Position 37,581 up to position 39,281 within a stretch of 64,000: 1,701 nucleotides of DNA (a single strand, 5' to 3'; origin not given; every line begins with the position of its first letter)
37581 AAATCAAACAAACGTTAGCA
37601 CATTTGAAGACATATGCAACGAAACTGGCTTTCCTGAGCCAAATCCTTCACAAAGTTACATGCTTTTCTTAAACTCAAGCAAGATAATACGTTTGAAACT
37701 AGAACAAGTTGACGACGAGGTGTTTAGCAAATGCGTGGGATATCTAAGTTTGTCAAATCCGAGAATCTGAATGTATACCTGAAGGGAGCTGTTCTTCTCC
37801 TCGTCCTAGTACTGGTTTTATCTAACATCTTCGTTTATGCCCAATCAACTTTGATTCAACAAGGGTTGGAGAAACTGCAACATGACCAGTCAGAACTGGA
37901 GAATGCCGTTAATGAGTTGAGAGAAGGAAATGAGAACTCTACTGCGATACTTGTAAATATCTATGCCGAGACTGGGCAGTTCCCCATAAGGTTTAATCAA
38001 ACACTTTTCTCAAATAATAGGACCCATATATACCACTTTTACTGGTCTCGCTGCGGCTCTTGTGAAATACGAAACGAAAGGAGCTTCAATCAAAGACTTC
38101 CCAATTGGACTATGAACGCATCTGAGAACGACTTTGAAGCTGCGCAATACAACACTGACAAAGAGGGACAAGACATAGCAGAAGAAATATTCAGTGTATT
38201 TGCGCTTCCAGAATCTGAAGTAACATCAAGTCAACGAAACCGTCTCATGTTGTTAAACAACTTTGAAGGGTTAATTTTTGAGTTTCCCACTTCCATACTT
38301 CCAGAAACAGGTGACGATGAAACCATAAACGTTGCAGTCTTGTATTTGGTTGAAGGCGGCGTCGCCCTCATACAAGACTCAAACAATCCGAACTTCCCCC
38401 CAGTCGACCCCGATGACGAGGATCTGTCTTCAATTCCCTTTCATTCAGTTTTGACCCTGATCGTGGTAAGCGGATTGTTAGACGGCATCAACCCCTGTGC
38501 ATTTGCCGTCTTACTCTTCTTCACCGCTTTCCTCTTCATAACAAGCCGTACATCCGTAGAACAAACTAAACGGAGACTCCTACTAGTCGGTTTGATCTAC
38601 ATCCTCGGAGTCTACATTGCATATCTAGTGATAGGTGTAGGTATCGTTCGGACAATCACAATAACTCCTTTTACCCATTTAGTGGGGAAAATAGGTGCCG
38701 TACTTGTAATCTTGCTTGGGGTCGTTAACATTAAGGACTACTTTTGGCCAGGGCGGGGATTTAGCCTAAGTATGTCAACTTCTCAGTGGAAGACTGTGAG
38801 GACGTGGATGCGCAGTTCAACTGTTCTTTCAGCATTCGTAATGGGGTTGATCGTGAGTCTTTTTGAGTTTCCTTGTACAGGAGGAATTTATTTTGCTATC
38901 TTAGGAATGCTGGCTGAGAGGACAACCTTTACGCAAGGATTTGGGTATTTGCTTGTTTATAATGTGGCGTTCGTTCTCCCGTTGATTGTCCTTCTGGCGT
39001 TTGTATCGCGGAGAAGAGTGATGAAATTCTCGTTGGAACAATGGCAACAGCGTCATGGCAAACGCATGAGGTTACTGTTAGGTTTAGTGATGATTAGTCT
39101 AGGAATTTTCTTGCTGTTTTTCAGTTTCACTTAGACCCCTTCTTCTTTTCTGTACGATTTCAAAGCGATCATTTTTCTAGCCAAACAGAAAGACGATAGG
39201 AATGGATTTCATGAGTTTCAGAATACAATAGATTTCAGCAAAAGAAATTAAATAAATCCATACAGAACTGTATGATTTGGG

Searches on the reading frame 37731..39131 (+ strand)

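Call 104: search_protein_families(library=pfam, proteins=[window:37731-39131:+], max_evalue=0.00001)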
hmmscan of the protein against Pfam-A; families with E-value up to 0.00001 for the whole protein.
window:37731-39131:+ (467 aa): 2 families
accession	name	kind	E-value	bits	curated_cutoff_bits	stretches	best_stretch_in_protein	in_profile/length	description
PF11139.14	SfLAP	-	1.1e-07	31.9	35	1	280-462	24-208/213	Sap, sulfolipid-1-addressing protein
PF02683.22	DsbD_TM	-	6.6e-06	26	27.1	1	240-461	4-214/219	Cytochrome C biogenesis protein transmembrane domain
